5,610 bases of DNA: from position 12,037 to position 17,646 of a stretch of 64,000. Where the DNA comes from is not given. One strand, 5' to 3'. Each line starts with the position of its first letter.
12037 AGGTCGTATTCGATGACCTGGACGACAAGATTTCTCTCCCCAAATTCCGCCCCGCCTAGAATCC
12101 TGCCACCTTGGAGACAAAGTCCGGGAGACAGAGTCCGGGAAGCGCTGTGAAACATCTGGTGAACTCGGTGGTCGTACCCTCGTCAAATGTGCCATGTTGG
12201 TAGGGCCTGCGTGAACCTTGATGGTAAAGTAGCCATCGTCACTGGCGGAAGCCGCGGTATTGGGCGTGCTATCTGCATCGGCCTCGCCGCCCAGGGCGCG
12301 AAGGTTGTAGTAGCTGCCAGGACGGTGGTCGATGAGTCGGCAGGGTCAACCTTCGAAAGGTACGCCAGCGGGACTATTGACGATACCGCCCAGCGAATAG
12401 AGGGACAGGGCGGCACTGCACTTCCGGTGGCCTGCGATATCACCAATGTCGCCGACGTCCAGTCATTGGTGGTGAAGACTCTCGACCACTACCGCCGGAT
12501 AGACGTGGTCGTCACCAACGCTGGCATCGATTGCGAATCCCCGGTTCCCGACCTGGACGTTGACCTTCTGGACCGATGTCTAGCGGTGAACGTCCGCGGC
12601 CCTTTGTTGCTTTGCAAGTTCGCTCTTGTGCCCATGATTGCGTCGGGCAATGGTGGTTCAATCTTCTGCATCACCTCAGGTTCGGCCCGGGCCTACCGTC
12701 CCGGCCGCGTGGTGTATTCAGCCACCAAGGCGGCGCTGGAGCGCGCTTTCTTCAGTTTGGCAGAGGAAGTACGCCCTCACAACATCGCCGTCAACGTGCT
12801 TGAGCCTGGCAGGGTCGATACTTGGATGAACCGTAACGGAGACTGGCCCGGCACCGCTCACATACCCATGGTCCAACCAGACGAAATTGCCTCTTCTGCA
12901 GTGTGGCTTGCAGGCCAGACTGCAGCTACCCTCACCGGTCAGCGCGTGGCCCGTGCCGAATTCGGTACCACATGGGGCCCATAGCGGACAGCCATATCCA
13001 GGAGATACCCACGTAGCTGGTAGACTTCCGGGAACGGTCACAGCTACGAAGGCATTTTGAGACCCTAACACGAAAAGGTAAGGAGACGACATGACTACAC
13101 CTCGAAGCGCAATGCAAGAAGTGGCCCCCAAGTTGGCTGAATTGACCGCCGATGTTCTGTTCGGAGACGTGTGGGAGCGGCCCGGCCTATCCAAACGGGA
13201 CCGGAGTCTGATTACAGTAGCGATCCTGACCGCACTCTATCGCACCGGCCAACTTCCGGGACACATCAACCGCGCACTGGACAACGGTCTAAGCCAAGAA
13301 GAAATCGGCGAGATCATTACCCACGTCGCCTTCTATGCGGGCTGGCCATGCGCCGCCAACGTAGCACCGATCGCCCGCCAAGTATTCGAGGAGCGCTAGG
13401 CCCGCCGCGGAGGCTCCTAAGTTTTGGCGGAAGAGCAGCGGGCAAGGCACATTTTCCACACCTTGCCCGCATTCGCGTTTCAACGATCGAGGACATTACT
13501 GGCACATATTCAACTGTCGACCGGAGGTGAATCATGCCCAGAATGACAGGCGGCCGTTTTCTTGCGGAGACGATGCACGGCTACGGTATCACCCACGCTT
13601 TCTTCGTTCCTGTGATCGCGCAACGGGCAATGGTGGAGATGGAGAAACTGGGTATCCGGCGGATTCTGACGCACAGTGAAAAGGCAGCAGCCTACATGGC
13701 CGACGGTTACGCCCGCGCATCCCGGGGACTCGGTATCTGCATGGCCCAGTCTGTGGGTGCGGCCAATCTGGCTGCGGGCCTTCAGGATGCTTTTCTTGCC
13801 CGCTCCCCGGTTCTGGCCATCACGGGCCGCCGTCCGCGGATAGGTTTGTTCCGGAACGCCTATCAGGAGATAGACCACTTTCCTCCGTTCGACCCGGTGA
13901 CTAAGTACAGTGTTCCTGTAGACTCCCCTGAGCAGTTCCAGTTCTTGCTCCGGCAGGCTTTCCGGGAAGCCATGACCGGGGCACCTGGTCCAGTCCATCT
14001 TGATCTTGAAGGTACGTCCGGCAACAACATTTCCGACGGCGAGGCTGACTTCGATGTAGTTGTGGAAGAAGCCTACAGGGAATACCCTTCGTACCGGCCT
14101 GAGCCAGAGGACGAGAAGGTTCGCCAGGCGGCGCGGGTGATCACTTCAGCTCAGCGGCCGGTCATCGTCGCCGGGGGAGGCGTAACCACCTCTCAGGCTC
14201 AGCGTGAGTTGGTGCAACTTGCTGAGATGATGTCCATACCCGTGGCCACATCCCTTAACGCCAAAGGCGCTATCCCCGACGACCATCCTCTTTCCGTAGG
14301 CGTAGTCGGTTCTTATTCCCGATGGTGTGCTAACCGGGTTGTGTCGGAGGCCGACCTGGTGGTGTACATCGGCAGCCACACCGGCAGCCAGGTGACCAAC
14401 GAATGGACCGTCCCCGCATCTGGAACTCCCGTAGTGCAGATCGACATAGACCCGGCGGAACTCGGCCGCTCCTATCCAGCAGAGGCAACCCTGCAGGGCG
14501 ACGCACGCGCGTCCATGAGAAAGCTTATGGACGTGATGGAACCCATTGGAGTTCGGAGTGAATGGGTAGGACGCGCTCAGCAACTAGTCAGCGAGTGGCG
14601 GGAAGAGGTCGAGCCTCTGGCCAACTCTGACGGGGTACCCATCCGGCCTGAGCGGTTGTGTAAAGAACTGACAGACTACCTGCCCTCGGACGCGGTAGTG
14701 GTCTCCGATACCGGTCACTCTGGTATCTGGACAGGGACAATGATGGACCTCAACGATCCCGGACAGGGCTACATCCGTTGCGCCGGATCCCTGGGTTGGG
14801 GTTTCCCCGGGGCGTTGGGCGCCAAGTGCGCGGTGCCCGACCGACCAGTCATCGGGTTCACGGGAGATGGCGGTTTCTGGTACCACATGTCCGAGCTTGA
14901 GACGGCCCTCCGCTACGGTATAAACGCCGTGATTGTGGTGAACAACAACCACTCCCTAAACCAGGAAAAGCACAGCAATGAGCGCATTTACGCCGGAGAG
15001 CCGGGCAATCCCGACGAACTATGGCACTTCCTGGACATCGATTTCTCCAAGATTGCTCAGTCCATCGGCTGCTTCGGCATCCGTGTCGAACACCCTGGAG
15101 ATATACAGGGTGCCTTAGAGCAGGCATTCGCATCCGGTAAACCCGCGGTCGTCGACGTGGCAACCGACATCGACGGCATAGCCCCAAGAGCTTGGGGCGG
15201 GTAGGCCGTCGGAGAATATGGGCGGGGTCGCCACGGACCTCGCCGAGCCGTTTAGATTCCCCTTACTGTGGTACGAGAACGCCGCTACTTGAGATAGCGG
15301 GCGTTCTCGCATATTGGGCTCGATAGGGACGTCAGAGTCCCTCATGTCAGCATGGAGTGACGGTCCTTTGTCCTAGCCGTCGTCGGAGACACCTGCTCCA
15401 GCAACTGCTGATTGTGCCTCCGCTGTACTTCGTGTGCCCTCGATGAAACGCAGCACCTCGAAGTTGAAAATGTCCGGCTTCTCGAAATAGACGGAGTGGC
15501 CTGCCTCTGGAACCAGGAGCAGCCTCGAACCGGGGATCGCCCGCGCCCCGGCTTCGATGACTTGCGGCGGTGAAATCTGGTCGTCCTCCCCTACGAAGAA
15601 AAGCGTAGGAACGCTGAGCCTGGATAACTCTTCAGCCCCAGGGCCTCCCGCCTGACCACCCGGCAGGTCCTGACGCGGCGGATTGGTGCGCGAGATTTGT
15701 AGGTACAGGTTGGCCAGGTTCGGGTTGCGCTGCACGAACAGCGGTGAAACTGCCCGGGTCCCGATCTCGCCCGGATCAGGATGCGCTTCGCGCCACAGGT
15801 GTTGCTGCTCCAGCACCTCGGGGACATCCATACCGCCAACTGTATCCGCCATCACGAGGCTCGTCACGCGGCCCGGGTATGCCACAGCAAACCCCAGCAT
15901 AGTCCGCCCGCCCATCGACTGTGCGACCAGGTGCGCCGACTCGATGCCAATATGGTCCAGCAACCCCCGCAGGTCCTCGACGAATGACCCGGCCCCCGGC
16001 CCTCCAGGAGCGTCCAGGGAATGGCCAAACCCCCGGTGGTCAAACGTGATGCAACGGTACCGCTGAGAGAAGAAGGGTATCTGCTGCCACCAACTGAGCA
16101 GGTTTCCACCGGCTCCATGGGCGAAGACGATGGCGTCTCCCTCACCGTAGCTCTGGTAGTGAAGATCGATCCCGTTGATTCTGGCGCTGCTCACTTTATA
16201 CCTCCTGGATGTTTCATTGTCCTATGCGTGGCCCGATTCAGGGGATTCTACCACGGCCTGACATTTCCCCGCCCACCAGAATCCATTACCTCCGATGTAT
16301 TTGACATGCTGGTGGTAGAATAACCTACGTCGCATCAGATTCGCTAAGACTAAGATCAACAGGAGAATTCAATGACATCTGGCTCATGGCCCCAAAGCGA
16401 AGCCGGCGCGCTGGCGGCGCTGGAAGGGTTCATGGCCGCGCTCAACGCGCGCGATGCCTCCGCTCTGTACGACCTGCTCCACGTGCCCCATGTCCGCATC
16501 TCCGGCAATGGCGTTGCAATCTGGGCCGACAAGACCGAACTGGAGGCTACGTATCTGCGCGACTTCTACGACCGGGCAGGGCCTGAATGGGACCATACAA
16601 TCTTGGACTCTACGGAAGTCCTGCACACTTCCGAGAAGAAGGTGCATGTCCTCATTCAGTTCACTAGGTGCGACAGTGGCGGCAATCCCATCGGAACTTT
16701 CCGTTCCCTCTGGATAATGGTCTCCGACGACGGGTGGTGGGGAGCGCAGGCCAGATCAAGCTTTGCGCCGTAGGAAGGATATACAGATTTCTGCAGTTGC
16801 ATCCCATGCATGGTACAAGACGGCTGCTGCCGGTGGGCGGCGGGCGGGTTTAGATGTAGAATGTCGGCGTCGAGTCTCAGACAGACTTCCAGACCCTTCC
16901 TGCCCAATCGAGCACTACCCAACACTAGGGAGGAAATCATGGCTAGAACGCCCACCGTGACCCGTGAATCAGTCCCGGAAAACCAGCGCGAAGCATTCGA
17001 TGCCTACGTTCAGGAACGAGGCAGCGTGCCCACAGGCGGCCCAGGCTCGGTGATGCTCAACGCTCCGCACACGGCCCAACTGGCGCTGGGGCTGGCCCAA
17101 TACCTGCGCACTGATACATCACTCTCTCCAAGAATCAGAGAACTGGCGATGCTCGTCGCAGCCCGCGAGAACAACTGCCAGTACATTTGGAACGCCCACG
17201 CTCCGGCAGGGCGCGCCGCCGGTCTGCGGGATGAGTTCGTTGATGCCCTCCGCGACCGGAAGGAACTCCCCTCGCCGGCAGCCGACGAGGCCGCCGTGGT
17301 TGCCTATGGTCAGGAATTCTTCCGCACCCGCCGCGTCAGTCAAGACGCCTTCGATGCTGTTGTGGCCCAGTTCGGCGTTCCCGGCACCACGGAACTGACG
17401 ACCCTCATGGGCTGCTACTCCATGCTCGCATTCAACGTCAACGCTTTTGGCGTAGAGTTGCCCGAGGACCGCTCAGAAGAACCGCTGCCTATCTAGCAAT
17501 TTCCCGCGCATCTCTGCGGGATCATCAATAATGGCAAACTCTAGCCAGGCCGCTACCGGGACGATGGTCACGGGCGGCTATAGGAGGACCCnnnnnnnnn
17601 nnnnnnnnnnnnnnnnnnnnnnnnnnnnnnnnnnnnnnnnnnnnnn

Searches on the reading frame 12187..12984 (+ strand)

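Call 93: search_protein_families(library=pfam, proteins=[window:12187-12984:+], max_evalue=0.00001)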
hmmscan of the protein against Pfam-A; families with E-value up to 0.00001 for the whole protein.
window:12187-12984:+ (265 aa): 3 families
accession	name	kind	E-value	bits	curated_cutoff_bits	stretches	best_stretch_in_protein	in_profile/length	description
PF00106.31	adh_short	-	1.2e-44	152.5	26.6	1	14-217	1-189/195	short chain dehydrogenase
PF13561.12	adh_short_C2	-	2.6e-36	125.8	27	1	23-254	6-229/236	Enoyl-(Acyl carrier protein) reductase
PF08659.16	KR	-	2.7e-12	47.4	22.6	1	17-185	4-157/180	KR domain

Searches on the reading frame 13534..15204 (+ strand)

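Call 94: search_protein_families(library=pfam, proteins=[window:13534-15204:+], max_evalue=0.00001)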
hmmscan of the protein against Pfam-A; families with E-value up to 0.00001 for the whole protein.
window:13534-15204:+ (556 aa): 3 families
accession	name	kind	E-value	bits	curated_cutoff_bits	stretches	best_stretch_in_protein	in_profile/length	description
PF00205.28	TPP_enzyme_M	-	7.1e-40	136.3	30.4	1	196-331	1-137/137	Thiamine pyrophosphate enzyme, central domain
PF02775.26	TPP_enzyme_C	-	1.5e-35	122.7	21.9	1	392-542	1-151/151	Thiamine pyrophosphate enzyme, C-terminal TPP binding domain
PF02776.23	TPP_enzyme_N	-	1.7e-24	86.3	26.8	1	4-115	1-116/119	Thiamine pyrophosphate enzyme, N-terminal TPP binding domain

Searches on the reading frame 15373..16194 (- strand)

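Call 94: search_protein_families(library=pfam, proteins=[window:15373-16194:-], max_evalue=0.00001)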
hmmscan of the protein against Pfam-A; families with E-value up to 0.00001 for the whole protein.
window:15373-16194:- (273 aa): 3 families
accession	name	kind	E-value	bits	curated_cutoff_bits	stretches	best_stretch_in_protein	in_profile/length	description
PF00561.26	Abhydrolase_1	-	1.8e-33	116.6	25.8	1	21-240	2-245/245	alpha/beta hydrolase fold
PF12697.13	Abhydrolase_6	-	4.2e-19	70.5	26.3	1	22-243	1-214/217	Alpha/beta hydrolase family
PF12146.15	Hydrolase_4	-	2.5e-14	53.6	27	1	22-239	7-238/239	Serine aminopeptidase, S33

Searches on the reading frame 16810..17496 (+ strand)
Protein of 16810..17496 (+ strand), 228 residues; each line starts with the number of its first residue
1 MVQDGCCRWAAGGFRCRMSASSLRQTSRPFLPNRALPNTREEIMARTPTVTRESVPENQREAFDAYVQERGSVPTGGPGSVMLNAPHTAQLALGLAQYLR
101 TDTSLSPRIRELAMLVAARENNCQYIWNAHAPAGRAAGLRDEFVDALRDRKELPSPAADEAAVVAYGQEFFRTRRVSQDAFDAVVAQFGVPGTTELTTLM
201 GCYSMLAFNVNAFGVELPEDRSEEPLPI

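Call 94: search_protein_families(library=pfam, proteins=[window:16810-17496:+], max_evalue=0.00001)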
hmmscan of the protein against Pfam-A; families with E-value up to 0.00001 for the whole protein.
window:16810-17496:+ (228 aa): 1 family
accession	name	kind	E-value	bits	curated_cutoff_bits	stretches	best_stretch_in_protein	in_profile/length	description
PF02627.25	CMD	-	4.8e-08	33.3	23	1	86-149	1-64/84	Carboxymuconolactone decarboxylase family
